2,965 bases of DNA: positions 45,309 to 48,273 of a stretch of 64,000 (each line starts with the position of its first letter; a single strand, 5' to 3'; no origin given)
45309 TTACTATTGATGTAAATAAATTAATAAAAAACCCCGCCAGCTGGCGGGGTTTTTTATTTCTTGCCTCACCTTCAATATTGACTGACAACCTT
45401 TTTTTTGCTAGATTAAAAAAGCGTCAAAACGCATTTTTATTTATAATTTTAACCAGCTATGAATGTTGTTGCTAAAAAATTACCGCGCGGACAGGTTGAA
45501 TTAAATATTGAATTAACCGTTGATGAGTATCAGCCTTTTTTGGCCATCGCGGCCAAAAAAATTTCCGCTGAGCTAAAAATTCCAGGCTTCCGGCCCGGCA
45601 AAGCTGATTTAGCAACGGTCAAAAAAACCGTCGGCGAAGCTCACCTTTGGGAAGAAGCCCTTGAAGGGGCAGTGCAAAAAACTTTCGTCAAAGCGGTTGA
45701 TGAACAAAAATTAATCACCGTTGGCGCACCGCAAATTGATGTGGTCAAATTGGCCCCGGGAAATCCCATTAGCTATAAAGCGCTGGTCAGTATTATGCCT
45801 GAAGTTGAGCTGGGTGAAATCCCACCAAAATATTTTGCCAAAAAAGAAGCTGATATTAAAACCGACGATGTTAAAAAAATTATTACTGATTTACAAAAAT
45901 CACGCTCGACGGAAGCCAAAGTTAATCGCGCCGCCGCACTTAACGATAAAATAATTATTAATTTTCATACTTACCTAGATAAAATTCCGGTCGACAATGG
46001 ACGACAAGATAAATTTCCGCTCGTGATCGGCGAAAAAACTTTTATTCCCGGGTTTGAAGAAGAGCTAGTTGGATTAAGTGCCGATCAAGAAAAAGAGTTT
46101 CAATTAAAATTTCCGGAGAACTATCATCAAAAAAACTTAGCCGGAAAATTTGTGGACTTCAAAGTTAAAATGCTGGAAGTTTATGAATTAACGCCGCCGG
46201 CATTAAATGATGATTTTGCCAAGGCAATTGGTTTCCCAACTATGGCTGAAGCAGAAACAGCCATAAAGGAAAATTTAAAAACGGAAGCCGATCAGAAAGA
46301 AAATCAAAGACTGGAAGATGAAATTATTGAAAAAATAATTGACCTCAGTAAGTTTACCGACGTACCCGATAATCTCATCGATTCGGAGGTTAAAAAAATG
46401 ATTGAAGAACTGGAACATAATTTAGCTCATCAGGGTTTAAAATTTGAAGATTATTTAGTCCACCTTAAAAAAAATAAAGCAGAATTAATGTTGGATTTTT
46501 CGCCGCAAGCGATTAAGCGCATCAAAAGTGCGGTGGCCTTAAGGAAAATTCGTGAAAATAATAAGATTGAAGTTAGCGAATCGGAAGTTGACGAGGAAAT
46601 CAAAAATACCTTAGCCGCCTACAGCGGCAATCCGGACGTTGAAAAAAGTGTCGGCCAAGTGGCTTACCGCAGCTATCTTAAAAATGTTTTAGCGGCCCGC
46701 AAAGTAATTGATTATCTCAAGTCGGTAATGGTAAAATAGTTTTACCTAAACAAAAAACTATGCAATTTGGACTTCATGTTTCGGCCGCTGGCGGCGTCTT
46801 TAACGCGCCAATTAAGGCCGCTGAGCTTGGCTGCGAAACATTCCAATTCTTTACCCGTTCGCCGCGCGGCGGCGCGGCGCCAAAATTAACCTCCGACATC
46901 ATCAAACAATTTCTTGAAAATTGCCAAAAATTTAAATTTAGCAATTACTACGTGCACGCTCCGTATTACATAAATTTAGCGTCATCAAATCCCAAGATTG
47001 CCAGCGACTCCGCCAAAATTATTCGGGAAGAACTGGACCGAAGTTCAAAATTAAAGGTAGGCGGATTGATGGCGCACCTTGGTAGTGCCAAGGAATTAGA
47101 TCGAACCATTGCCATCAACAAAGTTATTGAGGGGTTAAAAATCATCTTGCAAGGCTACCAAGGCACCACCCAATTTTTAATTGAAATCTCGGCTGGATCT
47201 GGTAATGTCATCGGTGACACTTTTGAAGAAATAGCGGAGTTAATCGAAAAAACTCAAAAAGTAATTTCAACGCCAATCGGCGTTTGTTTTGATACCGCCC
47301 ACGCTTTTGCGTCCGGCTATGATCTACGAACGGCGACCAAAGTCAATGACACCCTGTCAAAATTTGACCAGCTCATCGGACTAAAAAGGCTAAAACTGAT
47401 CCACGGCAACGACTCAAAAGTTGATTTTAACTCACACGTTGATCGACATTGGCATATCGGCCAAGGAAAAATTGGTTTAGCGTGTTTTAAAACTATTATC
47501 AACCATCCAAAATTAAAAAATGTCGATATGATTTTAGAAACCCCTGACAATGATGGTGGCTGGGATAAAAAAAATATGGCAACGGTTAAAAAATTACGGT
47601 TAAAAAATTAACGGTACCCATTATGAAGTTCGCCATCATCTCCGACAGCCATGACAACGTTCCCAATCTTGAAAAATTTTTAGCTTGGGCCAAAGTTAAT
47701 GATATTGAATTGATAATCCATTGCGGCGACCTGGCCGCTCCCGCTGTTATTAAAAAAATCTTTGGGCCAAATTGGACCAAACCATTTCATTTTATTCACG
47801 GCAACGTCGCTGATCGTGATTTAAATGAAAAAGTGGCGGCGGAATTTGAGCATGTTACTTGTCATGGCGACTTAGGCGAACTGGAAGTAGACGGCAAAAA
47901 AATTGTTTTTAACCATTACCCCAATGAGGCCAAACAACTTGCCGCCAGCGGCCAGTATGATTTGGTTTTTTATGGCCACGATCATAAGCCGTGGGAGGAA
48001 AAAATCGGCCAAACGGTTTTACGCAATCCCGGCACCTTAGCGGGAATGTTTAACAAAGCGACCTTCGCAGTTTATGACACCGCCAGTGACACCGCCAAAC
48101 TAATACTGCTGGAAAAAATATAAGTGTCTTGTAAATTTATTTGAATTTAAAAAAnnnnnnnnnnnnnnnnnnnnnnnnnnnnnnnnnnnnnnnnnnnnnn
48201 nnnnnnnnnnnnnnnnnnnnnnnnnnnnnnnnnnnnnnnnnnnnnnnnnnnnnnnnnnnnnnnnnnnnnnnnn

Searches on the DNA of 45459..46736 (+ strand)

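Call 38: search_rna_families(sources=[L003, L004, L012, L015, L017, L020, L023, L024, L033, L034, L040, L042, L046, L016], threshold=gathering)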
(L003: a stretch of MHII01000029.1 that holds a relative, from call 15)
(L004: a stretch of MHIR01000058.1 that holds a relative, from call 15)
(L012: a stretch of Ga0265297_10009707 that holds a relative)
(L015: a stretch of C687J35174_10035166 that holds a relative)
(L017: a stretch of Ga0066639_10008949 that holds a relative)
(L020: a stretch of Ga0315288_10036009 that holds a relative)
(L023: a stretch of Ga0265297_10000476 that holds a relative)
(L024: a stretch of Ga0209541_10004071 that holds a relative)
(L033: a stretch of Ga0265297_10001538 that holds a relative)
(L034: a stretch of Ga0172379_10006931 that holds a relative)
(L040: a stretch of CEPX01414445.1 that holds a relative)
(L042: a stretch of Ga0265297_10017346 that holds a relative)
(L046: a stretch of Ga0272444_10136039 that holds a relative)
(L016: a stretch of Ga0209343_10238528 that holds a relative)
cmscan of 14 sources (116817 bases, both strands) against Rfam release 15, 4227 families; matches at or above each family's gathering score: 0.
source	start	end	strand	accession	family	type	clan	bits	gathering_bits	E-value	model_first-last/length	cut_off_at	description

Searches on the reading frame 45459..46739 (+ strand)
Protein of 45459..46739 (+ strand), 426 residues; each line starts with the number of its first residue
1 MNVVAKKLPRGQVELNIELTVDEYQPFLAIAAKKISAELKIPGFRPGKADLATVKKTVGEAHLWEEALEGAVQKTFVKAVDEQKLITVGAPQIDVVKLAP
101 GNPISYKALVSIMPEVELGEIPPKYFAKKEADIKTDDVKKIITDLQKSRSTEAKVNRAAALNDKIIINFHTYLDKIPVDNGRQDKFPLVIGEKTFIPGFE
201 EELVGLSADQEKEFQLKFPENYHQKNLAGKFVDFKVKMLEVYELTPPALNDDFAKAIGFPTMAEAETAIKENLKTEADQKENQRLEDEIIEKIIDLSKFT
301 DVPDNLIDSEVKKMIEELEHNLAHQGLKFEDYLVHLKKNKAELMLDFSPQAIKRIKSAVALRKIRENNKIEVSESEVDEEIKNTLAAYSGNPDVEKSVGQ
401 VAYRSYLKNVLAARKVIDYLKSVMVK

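Call 11: search_protein_families(library=pfam, proteins=[window:45459-46739:+])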
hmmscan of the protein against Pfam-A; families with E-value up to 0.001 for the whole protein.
window:45459-46739:+ (426 aa): 3 families
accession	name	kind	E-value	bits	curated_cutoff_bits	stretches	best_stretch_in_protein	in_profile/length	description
PF05697.18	Trigger_N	-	2.2e-28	99.8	22.2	1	1-144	1-143/144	Bacterial trigger factor protein (TF)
PF05698.19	Trigger_C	-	5e-28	98.6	22.7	1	261-421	1-161/162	Bacterial trigger factor protein (TF) C-terminus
PF00254.34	FKBP_C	-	4.9e-11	43.3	21.1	1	157-238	3-93/94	FKBP-type peptidyl-prolyl cis-trans isomerase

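Call 15: find_related_loci(query=window:45459-46736:+, collection=genome_contigs, flank=6000)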
Query window:45459-46736:+ (426 aa) in genome_contigs; peptide patterns used: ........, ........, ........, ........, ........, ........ (x = any residue, [..] = any of these).
339 stretches matched a pattern; 9 encode a relative of the query (tblastn E <= 1e-3); 9 distinct loci.
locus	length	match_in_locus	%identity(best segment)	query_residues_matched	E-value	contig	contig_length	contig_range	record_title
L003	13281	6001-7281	57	1-426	6e-164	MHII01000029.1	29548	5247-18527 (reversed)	MAG: Candidatus Buchananbacteria bacterium RIFCSPHIGHO2_02_FULL_39_17 rifcsphigho2_02_scaffold_6361, whole genome shotgu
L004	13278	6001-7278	54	1-425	8e-148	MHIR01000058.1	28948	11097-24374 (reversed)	MAG: Candidatus Buchananbacteria bacterium RIFCSPLOWO2_02_FULL_46_11b rifcsplowo2_02_scaffold_5636, whole genome shotgun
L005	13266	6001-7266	39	1-420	2e-97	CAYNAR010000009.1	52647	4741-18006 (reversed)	MAG TPA_asm: uncultured Gammaproteobacteria bacterium isolate SRP263991_co2_512 genome assembly, contig: NODE_452_length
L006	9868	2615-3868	30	1-417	1e-52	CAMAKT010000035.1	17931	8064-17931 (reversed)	MAG: uncultured Clostridia bacterium isolate SRR5666653_bin.1_metaWRAP_v1.3_MAG genome assembly, contig: ERZ11448877.826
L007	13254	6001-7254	29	1-417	2e-52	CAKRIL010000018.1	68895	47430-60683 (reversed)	MAG: uncultured Lachnospiraceae bacterium isolate REFINED_METABAT215_TOP10_CONTIGS_1500_ASSEMBLY_K77_MERGED__Hadza_PheCh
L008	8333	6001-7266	31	1-421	2e-50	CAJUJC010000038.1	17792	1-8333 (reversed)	MAG TPA_asm: uncultured Erysipelotrichales bacterium isolate MGBC140090 genome assembly, contig: MGBC140090.38, whole ge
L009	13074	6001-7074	32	6-364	7e-43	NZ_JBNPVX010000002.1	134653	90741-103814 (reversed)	Fusobacterium sp. PH5-44 Ga0505218_002, whole genome shotgun sequence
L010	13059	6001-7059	26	35-390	8e-37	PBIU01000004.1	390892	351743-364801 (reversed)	MAG: Candidatus Pelagibacterales bacterium isolate SP299 127665, whole genome shotgun sequence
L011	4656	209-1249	25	34-388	2e-23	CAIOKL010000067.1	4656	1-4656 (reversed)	MAG: uncultured Alphaproteobacteria bacterium isolate KT_bin-2925 genome assembly, contig: bin-2925:067/290, whole genom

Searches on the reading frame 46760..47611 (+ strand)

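Call 11: search_protein_families(library=pfam, proteins=[window:46760-47611:+])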
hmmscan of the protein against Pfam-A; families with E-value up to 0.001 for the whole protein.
window:46760-47611:+ (283 aa): 1 family
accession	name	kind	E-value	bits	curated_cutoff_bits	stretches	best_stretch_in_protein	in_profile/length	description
PF01261.30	AP_endonuc_2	-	6.3e-41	141.2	31.1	1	19-269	3-240/249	Xylose isomerase-like TIM barrel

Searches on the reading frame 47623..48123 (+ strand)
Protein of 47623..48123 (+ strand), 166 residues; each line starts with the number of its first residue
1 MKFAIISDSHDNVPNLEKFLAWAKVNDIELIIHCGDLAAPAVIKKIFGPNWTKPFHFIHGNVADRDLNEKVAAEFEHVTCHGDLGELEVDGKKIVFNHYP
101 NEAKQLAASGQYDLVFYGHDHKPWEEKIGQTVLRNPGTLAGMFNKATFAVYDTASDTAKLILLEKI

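Call 11: search_protein_families(library=pfam, proteins=[window:47623-48123:+])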
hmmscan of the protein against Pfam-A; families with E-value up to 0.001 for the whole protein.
window:47623-48123:+ (166 aa): 2 families
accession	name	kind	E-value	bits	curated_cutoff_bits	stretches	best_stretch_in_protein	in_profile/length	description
PF12850.12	Metallophos_2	-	9.2e-29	100.9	27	1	1-155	1-153/154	Calcineurin-like phosphoesterase superfamily domain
PF00149.33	Metallophos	-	2.3e-10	41.7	21.5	1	1-123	1-191/191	Calcineurin-like phosphoesterase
